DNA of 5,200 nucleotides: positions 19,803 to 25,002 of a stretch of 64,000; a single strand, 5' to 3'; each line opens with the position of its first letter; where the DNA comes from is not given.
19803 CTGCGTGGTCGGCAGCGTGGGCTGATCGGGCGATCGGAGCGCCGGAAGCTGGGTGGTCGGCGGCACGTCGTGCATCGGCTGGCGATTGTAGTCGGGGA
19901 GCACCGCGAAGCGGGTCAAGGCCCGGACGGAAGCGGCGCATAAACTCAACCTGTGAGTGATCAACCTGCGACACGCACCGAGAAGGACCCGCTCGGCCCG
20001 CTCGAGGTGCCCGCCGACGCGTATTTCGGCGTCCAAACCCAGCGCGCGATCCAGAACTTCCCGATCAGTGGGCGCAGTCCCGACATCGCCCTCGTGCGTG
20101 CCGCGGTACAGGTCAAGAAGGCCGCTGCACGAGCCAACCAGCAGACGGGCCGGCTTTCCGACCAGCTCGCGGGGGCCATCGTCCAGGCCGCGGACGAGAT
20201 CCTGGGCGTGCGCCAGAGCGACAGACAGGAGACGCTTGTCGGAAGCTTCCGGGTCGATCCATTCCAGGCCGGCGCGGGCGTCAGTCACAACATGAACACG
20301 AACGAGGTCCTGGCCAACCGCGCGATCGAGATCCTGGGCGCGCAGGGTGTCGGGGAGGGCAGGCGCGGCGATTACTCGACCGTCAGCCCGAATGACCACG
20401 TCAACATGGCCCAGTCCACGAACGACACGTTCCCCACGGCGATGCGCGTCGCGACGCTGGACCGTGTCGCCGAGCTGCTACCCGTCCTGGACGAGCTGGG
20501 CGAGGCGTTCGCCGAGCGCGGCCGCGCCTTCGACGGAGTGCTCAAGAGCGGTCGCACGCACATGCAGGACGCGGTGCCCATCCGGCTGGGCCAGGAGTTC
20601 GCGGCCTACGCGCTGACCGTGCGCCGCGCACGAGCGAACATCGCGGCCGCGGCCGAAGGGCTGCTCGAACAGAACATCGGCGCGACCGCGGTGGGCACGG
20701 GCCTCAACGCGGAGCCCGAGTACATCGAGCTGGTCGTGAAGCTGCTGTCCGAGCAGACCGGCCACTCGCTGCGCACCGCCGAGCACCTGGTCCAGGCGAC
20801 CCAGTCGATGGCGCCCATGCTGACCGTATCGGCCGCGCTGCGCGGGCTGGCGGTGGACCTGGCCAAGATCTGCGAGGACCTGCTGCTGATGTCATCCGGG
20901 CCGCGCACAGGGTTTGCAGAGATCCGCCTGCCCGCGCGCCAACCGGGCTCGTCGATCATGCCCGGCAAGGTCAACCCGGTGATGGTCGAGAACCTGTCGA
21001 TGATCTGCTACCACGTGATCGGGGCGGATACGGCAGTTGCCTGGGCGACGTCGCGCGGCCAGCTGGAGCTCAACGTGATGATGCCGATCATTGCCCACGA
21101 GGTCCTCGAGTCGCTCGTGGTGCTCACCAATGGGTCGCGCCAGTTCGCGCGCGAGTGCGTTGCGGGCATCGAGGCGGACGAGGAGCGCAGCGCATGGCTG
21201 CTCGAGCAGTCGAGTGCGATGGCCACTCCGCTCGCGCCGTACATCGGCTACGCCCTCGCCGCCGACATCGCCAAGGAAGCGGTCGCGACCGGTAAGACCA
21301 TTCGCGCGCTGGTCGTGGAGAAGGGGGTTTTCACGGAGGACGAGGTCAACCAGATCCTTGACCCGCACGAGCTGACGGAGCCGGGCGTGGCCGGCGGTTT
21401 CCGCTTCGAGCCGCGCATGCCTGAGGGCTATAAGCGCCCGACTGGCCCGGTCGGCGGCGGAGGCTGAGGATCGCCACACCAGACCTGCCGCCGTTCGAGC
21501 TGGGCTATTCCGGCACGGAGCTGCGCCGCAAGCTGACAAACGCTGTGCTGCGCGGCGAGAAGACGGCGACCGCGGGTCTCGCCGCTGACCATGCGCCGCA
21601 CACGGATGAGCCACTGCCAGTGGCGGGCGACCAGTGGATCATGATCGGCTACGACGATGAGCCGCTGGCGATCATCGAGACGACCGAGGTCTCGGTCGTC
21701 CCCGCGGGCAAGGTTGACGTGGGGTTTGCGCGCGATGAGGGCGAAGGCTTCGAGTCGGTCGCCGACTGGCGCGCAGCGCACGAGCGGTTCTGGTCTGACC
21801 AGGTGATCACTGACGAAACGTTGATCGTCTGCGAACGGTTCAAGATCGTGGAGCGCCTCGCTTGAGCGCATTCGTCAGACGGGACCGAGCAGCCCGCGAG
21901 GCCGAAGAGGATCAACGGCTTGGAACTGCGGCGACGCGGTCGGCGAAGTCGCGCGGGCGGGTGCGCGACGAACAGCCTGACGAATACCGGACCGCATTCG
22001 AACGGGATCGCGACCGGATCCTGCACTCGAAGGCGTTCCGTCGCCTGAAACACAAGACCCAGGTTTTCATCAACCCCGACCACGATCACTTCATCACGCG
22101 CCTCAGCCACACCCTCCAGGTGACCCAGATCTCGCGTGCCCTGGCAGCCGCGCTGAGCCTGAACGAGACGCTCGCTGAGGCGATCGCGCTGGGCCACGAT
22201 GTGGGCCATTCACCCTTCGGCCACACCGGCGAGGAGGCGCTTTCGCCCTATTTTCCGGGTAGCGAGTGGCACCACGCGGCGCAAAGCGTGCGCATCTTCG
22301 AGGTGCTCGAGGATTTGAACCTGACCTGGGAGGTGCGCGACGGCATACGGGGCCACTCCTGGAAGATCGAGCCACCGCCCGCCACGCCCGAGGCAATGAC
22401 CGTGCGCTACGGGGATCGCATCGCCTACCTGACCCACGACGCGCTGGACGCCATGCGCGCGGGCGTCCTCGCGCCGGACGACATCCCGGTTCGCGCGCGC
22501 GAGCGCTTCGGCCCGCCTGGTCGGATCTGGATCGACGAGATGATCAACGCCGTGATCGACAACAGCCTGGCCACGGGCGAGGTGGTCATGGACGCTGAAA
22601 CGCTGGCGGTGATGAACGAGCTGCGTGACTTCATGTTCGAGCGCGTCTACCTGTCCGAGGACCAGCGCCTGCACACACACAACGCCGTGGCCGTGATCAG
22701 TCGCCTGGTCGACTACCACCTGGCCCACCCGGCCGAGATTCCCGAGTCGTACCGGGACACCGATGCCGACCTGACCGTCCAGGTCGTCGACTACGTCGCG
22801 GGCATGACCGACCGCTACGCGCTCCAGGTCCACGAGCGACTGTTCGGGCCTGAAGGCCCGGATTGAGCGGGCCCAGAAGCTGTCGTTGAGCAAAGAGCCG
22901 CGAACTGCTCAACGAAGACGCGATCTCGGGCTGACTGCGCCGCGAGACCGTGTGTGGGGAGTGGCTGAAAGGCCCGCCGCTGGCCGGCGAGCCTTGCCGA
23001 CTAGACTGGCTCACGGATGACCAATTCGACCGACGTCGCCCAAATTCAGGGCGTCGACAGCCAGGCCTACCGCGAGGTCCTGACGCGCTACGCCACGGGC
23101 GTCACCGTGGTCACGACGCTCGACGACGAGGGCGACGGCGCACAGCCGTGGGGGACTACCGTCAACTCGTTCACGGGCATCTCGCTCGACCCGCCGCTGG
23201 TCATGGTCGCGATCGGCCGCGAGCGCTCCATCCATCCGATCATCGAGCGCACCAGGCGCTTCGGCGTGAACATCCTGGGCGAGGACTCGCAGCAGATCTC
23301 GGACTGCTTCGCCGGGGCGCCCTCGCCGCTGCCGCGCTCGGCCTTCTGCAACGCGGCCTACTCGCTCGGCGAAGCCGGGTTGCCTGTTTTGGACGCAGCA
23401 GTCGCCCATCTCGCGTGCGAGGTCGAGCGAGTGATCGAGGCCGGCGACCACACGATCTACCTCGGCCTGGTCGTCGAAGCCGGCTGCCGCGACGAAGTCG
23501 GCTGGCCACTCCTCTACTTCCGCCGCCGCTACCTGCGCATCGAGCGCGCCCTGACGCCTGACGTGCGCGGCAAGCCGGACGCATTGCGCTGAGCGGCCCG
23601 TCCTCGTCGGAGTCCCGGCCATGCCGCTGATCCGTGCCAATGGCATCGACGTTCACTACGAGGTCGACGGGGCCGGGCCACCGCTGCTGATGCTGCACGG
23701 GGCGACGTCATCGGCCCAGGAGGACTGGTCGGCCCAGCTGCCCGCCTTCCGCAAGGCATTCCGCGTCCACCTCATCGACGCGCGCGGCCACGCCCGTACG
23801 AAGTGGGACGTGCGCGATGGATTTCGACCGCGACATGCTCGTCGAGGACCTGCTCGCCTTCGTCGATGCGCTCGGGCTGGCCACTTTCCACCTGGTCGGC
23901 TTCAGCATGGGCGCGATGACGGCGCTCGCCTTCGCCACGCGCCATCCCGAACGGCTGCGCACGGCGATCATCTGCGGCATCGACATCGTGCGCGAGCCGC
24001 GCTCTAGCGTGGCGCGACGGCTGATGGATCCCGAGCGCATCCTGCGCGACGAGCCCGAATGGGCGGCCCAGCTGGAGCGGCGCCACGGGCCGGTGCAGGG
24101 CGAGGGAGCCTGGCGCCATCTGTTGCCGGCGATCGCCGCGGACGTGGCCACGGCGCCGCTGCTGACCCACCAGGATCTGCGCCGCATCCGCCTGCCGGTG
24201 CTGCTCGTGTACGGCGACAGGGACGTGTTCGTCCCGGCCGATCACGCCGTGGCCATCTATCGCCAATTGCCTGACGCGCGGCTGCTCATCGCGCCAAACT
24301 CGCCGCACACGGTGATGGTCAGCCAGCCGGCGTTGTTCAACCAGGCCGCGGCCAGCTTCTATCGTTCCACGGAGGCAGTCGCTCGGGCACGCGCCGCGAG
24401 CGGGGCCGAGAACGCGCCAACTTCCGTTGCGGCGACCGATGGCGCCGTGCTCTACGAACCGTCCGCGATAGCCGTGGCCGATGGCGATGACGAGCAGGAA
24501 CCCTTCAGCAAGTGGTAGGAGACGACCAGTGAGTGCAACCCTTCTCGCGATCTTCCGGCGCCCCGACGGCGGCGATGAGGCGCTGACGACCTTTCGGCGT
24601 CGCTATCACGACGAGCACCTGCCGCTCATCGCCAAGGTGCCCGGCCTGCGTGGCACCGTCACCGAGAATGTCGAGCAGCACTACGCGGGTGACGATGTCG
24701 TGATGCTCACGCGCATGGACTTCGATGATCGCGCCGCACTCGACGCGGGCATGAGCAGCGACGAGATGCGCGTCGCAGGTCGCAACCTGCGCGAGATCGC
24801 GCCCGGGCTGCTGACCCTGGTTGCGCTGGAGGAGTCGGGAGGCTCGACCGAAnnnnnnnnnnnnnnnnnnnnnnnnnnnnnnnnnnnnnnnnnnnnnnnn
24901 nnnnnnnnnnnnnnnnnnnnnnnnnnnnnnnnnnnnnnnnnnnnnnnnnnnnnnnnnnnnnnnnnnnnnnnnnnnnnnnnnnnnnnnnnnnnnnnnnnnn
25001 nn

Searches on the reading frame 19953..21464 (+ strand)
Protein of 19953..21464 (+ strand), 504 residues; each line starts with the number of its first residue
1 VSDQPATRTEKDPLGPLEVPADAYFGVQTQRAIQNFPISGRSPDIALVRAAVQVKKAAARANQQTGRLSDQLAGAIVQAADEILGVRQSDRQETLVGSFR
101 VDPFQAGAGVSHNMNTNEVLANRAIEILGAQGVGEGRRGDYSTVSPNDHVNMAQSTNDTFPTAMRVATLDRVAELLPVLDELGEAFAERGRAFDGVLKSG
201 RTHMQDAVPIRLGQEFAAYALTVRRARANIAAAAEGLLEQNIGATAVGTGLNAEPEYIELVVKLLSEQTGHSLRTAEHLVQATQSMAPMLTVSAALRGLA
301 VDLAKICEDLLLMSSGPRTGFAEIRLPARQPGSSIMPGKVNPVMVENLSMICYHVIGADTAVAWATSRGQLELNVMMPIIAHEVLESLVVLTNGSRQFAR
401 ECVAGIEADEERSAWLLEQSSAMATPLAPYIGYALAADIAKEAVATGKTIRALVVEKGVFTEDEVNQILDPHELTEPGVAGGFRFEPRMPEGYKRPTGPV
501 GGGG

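Call 21: search_protein_families(library=pfam, proteins=[window:19953-21464:+], max_evalue=0.001)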
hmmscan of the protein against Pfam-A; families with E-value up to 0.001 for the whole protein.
window:19953-21464:+ (504 aa): 2 families
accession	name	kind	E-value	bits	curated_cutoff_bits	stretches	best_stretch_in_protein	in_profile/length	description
PF00206.25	Lyase_1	-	3.4e-88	296.5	27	1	16-357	2-312/312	Lyase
PF10415.14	FumaraseC_C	-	4.6e-19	69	32.5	1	424-475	2-53/54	Fumarase C C-terminus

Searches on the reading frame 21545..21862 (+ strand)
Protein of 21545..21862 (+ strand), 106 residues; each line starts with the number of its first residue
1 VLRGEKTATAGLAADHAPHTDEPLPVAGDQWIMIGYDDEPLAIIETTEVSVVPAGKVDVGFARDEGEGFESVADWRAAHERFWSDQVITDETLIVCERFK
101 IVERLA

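Call 21: search_protein_families(library=pfam, proteins=[window:21545-21862:+], max_evalue=0.001)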
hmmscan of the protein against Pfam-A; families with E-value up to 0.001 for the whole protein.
window:21545-21862:+ (106 aa): 1 family
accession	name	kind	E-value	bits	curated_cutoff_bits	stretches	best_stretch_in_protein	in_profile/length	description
PF04266.20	ASCH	-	5.7e-15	56.3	21.2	1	2-103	12-103/103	ASCH domain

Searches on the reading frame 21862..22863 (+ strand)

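Call 21: search_protein_families(library=pfam, proteins=[window:21862-22863:+], max_evalue=0.001)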
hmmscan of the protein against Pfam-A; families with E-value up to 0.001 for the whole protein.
window:21862-22863:+ (334 aa): 2 families
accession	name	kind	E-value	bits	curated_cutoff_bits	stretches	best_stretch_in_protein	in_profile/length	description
PF13286.11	HD_assoc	-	2.2e-18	67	22.2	1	241-326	1-91/91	Phosphohydrolase-associated domain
PF01966.28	HD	-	2.5e-13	50.8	22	1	80-188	1-114/116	HD domain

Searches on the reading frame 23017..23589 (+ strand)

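Call 21: search_protein_families(library=pfam, proteins=[window:23017-23589:+], max_evalue=0.001)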
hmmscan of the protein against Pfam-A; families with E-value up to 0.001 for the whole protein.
window:23017-23589:+ (191 aa): 1 family
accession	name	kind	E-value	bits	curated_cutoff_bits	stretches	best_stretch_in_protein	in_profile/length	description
PF01613.24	Flavin_Reduct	-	1.3e-38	132.9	27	1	23-175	2-152/153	Flavin reductase like domain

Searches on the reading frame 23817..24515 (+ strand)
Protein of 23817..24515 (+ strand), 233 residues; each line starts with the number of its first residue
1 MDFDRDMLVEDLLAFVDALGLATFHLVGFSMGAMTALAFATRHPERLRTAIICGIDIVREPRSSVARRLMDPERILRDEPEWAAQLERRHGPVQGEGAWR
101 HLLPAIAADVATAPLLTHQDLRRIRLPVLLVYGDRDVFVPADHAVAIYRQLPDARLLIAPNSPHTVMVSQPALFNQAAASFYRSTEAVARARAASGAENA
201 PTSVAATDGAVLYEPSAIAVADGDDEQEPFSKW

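Call 21: search_protein_families(library=pfam, proteins=[window:23817-24515:+], max_evalue=0.001)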
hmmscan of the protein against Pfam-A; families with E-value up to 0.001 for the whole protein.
window:23817-24515:+ (233 aa): 8 families
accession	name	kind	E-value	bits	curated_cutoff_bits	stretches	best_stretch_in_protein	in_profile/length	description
PF00561.26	Abhydrolase_1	-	5.4e-16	59.4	25.8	1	4-59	51-103/245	alpha/beta hydrolase fold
PF12697.13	Abhydrolase_6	-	4.2e-13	50.9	26.3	1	9-177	51-217/217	Alpha/beta hydrolase family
PF12146.15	Hydrolase_4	-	2.4e-10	40.5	27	1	6-54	56-108/239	Serine aminopeptidase, S33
PF08386.16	Abhydrolase_4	-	8.7e-05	23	21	1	125-184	34-93/103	TAP-like protein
PF02129.25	Peptidase_S15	-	0.00038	20.7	23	0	28-53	101-126/262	X-Pro dipeptidyl-peptidase (S15 family)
PF12740.14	PETase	-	0.00055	19.9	28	0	104-157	147-204/263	PET hydrolase-like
PF01738.24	DLH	-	0.00061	19.9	21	0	117-172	135-194/217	Dienelactone hydrolase family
PF02230.22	Abhydrolase_2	-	0.00088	19.6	23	0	26-54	109-137/217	Phospholipase/Carboxylesterase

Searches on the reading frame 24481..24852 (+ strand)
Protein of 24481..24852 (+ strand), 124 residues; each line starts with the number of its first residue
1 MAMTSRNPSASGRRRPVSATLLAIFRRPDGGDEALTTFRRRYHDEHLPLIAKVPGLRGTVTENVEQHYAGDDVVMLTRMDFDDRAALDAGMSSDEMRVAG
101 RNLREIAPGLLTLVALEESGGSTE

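Call 21: search_protein_families(library=pfam, proteins=[window:24481-24852:+], max_evalue=0.001)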
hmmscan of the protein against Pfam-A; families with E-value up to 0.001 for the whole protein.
window:24481-24852:+ (124 aa): 1 family
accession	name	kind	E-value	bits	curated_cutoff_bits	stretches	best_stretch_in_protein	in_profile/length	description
PF07110.17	EthD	-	0.00083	20.9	22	0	36-97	7-82/96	EthD domain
